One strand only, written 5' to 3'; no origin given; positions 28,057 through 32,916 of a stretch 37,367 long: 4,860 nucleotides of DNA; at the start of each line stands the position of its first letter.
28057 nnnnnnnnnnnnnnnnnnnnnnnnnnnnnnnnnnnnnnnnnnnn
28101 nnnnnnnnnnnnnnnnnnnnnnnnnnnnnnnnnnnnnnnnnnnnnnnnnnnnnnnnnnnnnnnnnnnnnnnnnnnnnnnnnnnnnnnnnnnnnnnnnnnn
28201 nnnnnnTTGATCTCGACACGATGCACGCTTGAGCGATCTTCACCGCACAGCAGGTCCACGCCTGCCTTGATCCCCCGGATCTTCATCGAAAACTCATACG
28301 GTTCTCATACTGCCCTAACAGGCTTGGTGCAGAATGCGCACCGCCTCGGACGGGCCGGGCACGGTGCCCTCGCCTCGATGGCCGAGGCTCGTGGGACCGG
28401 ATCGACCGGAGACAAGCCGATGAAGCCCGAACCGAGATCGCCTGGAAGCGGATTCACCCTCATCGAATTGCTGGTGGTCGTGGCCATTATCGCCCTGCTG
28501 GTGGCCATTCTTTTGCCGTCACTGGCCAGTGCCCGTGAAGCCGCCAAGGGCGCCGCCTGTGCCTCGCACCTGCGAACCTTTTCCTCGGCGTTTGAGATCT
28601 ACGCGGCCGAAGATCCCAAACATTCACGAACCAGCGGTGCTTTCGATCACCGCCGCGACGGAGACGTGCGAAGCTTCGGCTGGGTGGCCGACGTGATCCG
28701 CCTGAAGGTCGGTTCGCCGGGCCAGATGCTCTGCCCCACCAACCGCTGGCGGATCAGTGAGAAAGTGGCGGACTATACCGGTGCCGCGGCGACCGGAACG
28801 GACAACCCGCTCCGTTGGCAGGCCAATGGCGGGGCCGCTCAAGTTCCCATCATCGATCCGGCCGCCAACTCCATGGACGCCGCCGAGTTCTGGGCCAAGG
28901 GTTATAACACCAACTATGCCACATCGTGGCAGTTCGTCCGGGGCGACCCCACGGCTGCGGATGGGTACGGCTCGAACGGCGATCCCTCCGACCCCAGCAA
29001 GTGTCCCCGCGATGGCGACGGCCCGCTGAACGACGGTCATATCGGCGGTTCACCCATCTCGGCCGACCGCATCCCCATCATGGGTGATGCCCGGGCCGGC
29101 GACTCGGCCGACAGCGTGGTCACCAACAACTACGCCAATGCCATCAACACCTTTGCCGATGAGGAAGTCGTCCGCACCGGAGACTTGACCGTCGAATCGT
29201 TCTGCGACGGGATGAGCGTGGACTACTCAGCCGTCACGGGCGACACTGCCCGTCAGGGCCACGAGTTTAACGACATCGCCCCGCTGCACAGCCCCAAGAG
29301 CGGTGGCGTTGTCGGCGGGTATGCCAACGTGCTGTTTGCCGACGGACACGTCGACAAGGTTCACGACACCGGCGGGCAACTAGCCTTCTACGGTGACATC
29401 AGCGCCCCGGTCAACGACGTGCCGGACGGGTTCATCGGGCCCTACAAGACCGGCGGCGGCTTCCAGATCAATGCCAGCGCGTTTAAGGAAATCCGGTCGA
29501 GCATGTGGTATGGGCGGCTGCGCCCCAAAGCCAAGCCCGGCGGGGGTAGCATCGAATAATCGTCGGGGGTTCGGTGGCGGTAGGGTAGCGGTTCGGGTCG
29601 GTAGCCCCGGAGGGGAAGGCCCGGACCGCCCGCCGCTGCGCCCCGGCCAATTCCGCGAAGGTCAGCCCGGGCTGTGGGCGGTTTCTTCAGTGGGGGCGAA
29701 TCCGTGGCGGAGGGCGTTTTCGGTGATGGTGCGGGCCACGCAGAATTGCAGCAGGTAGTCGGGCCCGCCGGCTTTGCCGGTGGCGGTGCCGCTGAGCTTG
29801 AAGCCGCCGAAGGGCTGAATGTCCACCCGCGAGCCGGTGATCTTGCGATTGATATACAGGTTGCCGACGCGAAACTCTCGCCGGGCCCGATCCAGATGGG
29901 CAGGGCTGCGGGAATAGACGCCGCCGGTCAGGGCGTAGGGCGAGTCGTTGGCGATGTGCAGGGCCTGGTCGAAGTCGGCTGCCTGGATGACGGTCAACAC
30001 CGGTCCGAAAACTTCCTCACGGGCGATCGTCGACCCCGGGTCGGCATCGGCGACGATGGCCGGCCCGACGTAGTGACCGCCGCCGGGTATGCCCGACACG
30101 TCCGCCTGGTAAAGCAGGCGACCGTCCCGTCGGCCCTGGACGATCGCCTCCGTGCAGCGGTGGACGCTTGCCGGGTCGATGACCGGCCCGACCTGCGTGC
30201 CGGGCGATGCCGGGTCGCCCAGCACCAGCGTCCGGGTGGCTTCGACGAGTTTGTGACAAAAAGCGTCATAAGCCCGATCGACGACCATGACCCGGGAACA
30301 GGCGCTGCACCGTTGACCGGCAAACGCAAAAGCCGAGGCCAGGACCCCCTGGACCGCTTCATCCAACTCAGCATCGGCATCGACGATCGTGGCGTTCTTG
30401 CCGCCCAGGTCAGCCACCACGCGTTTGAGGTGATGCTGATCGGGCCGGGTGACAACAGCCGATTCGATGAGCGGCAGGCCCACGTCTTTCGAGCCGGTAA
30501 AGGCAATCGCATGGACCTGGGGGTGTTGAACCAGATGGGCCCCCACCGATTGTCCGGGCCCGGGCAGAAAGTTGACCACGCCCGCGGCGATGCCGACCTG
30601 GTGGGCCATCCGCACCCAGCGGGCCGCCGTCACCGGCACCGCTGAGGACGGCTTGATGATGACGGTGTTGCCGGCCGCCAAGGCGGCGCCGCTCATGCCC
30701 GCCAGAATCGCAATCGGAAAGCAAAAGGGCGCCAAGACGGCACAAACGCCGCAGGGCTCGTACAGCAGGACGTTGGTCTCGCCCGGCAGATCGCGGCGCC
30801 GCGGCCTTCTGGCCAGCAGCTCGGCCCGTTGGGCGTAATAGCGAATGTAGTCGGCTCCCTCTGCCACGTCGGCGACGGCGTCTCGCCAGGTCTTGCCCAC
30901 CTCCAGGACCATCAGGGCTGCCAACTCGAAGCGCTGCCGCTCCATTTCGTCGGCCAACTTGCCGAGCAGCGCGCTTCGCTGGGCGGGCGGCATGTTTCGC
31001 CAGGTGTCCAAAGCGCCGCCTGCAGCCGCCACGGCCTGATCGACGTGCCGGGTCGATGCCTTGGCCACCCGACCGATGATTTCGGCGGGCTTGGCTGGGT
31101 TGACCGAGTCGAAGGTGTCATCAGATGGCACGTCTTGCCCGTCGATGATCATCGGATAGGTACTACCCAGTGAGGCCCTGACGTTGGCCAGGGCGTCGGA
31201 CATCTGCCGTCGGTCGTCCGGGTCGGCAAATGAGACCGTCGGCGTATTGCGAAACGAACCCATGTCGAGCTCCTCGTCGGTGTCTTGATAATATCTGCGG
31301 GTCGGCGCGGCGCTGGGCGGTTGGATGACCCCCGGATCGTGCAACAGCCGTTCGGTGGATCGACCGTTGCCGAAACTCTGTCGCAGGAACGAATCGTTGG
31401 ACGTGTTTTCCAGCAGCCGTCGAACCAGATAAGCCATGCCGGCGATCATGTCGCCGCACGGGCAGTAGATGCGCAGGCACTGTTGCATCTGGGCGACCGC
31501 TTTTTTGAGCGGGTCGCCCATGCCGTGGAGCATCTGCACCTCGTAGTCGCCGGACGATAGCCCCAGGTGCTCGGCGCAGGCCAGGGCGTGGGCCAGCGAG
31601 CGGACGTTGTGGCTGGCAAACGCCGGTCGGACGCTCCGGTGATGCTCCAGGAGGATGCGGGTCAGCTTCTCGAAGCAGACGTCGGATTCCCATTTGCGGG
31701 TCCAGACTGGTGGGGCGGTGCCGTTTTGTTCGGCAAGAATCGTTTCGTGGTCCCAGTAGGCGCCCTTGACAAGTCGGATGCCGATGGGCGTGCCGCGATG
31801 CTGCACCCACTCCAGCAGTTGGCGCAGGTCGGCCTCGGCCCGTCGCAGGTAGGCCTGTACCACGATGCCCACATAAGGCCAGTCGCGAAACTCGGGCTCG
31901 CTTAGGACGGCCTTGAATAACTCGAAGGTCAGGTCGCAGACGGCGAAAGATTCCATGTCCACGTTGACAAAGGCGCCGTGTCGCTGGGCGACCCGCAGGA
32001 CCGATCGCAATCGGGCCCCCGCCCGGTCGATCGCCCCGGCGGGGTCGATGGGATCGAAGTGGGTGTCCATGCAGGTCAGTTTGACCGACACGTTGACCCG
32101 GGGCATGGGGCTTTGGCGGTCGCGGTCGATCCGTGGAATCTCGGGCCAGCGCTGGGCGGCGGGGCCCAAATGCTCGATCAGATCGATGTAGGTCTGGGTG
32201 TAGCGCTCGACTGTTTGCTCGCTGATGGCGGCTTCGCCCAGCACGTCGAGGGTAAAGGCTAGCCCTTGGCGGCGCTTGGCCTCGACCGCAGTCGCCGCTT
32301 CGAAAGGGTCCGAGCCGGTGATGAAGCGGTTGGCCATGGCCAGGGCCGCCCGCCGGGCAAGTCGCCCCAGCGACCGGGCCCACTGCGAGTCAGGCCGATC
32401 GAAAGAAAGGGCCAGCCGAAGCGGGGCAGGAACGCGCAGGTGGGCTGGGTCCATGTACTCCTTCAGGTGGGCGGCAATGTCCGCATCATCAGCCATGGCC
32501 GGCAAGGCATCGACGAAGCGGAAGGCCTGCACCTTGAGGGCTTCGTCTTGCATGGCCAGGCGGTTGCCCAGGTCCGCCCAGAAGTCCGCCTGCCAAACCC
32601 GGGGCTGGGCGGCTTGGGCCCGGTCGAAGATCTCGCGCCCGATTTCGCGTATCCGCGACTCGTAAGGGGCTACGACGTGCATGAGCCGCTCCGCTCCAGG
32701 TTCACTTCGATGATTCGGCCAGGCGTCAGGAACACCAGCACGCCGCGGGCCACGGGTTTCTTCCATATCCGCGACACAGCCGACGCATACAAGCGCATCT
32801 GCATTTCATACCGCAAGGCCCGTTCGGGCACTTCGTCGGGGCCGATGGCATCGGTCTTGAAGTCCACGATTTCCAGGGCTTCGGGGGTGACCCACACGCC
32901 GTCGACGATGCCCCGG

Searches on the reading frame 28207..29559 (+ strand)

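Call 43: search_protein_families(library=pfam, proteins=[window:28207-29559:+], max_evalue=0.001)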
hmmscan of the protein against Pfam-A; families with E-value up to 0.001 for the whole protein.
window:28207-29559:+ (450 aa): 1 family
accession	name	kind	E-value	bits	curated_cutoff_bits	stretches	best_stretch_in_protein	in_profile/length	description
PF07963.17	N_methyl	-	6.5e-07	29.1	21.2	1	81-103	5-27/27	Prokaryotic N-terminal methylation motif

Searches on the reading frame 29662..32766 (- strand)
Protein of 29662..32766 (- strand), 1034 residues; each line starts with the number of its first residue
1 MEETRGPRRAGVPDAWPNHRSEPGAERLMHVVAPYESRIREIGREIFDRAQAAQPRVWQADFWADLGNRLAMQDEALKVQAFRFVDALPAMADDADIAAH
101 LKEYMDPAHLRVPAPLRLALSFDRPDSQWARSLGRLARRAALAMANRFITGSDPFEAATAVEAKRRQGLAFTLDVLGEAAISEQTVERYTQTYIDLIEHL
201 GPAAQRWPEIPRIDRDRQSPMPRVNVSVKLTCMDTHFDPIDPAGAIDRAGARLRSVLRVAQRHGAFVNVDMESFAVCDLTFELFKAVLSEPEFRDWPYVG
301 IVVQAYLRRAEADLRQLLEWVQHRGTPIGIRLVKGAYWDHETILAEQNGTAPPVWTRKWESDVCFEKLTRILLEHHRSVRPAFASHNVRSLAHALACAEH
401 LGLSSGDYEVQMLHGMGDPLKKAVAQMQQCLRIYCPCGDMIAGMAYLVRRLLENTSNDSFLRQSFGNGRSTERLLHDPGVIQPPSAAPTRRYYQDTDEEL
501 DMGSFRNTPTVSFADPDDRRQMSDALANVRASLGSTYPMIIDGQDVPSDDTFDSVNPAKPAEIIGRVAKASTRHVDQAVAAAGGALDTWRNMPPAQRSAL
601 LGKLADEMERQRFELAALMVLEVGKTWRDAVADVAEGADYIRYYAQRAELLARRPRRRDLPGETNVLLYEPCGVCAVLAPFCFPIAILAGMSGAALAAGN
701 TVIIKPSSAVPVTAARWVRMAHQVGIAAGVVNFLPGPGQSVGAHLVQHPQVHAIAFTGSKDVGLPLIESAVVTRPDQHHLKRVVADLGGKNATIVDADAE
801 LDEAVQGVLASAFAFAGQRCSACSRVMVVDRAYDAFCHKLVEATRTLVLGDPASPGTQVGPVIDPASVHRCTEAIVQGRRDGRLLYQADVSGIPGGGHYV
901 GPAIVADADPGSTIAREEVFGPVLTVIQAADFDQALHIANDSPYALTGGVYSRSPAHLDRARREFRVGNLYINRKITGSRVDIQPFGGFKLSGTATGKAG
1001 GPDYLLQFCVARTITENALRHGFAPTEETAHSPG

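Call 43: search_protein_families(library=pfam, proteins=[window:29662-32766:-], max_evalue=0.001)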
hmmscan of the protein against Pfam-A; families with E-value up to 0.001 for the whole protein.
window:29662-32766:- (1034 aa): 3 families
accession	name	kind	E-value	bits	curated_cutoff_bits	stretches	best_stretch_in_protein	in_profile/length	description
PF00171.27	Aldedh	-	1.4e-137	459.4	23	1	549-1013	6-460/461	Aldehyde dehydrogenase family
PF01619.24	Pro_dh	-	9.7e-96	321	27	1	159-463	3-278/278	Proline dehydrogenase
PF18083.6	PutA_N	-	1.8e-27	96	25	1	36-148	1-113/113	Proline utilization A N-terminal domain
